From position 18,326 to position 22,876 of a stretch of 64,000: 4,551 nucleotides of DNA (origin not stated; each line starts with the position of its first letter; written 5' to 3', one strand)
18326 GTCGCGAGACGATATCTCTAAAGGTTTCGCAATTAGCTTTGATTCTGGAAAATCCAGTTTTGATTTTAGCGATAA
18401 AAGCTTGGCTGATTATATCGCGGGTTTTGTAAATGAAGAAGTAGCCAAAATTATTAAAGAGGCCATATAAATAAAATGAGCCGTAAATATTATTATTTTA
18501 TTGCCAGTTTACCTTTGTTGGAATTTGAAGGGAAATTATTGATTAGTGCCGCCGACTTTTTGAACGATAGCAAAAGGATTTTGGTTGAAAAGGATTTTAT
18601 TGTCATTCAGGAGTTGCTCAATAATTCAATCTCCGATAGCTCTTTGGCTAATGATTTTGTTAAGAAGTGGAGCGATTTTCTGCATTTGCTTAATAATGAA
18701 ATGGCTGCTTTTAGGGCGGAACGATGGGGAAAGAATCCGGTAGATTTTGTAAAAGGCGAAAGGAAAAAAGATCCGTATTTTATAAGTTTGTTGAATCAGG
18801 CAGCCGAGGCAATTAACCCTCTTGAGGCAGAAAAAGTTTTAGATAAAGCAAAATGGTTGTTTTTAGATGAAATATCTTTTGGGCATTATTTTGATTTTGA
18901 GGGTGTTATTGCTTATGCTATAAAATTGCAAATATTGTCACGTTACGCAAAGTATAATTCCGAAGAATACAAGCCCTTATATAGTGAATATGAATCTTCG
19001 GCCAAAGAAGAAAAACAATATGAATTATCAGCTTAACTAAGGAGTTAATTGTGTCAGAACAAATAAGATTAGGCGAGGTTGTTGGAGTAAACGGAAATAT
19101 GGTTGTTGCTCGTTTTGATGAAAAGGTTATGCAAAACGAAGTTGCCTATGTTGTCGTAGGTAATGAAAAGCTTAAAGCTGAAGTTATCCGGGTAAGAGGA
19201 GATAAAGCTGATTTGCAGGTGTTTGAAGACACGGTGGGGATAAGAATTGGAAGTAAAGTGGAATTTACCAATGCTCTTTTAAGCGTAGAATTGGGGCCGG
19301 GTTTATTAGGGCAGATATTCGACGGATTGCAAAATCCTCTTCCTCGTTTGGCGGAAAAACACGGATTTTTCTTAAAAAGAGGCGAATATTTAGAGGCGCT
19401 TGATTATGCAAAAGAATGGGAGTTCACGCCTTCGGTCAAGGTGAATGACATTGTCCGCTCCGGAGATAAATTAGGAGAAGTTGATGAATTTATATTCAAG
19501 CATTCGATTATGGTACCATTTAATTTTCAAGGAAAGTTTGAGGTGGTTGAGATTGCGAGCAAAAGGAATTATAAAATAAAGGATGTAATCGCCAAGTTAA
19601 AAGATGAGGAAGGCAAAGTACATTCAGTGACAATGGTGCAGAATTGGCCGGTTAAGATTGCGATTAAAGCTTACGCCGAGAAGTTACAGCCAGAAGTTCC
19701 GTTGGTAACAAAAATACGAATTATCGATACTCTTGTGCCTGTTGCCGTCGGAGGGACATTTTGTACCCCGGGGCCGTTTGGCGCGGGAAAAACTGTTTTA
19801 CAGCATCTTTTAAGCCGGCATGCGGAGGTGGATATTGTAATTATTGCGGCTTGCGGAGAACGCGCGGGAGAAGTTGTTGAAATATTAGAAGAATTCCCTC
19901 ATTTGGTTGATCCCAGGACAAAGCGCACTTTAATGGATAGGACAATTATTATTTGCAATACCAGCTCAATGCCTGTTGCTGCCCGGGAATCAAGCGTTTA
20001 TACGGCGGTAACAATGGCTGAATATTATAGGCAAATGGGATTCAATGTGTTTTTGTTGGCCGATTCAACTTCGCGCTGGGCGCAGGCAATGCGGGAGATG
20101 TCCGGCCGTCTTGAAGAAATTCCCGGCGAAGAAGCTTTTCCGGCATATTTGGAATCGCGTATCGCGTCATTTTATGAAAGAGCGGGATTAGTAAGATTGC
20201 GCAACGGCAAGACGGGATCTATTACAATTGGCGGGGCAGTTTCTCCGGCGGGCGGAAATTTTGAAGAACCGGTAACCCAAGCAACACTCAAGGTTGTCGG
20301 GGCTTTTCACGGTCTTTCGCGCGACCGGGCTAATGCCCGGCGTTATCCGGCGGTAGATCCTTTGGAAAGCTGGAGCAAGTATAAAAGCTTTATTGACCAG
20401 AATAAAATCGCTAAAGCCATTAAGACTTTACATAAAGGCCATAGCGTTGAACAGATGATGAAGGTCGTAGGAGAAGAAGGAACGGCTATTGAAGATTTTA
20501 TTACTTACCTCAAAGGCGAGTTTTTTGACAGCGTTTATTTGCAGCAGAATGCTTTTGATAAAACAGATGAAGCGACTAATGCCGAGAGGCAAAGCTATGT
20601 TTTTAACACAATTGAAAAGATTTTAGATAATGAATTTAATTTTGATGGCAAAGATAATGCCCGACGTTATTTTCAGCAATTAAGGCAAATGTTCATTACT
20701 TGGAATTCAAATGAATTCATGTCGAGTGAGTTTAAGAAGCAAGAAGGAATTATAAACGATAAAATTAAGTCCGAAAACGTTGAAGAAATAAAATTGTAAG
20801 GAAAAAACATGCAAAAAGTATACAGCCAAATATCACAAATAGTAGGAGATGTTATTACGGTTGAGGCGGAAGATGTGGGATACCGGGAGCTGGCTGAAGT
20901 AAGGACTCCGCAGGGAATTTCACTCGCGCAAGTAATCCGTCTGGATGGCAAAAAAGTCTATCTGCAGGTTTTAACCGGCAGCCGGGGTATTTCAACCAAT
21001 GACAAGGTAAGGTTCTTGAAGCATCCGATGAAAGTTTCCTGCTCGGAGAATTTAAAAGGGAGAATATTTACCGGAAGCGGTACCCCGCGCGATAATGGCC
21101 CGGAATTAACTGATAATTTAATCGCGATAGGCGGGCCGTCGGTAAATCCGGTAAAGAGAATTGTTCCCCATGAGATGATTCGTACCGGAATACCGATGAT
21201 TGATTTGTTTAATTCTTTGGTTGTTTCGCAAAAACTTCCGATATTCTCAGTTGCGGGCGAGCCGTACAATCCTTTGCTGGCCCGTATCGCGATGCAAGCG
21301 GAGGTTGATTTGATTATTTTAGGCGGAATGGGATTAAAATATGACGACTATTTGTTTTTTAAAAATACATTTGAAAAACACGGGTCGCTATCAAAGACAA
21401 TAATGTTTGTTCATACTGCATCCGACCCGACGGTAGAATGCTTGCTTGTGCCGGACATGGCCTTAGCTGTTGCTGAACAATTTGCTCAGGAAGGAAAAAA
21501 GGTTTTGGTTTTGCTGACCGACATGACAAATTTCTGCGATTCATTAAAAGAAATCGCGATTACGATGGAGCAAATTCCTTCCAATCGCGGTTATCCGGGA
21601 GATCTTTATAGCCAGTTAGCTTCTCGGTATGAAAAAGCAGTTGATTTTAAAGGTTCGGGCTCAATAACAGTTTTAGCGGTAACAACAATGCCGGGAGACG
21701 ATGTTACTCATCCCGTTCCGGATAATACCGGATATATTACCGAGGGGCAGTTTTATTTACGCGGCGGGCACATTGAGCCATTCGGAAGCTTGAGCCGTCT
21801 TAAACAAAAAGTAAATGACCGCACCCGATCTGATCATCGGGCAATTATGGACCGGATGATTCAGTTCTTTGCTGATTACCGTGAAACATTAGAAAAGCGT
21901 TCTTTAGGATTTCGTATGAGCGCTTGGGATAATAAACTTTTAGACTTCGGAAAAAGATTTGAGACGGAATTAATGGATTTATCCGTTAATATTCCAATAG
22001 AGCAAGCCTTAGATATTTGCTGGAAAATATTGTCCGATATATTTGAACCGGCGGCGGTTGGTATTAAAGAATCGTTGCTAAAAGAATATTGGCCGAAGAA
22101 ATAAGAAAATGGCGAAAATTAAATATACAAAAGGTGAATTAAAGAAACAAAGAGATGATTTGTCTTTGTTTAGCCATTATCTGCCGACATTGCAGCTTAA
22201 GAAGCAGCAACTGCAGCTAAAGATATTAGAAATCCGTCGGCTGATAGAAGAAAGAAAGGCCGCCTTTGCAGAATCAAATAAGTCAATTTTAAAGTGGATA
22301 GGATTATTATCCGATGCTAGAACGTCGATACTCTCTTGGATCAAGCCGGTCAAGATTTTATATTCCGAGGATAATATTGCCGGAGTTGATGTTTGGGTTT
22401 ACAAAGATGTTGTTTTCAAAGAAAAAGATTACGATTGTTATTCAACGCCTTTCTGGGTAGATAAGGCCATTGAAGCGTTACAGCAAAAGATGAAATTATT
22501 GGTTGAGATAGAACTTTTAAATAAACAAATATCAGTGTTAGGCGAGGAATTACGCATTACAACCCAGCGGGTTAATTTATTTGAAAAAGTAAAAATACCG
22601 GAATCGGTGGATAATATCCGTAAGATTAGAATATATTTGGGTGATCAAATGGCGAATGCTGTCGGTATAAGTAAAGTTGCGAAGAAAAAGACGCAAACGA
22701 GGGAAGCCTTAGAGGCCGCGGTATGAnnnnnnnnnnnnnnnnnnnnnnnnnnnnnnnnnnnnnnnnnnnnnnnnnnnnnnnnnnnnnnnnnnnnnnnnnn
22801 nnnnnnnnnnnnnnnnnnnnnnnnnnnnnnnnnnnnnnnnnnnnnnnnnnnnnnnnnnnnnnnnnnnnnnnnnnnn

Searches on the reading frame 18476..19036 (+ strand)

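Call 84: search_protein_families(library=pfam, proteins=[window:18476-19036:+], max_evalue=0.00001)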
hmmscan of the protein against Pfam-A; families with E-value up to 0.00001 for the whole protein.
window:18476-19036:+ (186 aa): 1 family
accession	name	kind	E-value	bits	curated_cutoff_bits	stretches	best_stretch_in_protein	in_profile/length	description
PF10962.13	DUF2764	-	2.9e-14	53.8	24.1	1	112-163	202-254/271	Protein of unknown function (DUF2764)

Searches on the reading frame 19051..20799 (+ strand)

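Call 84: search_protein_families(library=pfam, proteins=[window:19051-20799:+], max_evalue=0.00001)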
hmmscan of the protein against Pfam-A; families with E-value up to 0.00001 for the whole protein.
window:19051-20799:+ (582 aa): 4 families
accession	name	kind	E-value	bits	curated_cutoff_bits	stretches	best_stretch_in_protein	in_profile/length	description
PF00006.31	ATP-synt_ab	-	5.2e-66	222.7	29.5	1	222-442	2-213/213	ATP synthase alpha/beta family, nucleotide-binding domain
PF16886.11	ATP-synt_ab_Xtn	-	1.4e-26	92.5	25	1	115-202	2-88/88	ATPsynthase alpha/beta subunit barrel-sandwich domain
PF02874.29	ATP-synt_ab_N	-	2.2e-11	44.5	20.9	1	10-74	1-69/69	ATP synthase alpha/beta family, beta-barrel domain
PF22919.1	ATP-synt_VA_C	-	1.7e-06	28.4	24.7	1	455-520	18-83/101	C-terminal domain of V and A type ATP synthase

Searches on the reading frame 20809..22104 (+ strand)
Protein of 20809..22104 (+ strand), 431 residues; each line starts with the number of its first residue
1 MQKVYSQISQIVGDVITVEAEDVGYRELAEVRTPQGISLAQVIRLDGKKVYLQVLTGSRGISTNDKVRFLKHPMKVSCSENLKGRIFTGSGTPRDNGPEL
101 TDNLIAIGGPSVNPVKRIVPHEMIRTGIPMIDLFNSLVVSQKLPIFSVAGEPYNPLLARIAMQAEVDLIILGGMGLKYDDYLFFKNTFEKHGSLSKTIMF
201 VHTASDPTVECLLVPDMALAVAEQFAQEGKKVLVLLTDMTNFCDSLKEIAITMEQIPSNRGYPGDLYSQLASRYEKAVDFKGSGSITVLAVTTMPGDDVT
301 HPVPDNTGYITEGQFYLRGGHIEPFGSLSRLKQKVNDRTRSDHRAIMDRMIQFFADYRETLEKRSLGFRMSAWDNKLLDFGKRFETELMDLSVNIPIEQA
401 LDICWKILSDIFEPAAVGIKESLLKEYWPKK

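Call 84: search_protein_families(library=pfam, proteins=[window:20809-22104:+], max_evalue=0.00001)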
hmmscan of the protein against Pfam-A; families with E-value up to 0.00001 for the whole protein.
window:20809-22104:+ (431 aa): 3 families
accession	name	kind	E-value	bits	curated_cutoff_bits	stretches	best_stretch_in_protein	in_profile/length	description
PF00006.31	ATP-synt_ab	-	3.5e-52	177.6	29.5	1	127-318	1-194/213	ATP synthase alpha/beta family, nucleotide-binding domain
PF22919.1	ATP-synt_VA_C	-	5.6e-12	46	24.7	1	335-428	4-101/101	C-terminal domain of V and A type ATP synthase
PF02874.29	ATP-synt_ab_N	-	1.6e-09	38.6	20.9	1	8-70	1-68/69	ATP synthase alpha/beta family, beta-barrel domain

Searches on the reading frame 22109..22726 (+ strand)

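Call 84: search_protein_families(library=pfam, proteins=[window:22109-22726:+], max_evalue=0.00001)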
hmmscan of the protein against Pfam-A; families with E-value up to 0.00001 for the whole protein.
window:22109-22726:+ (205 aa): 1 family
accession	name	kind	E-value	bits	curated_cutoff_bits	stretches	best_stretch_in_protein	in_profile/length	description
PF01813.22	ATP-synt_D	-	3.3e-35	122.2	25.7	1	10-193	1-196/196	ATP synthase subunit D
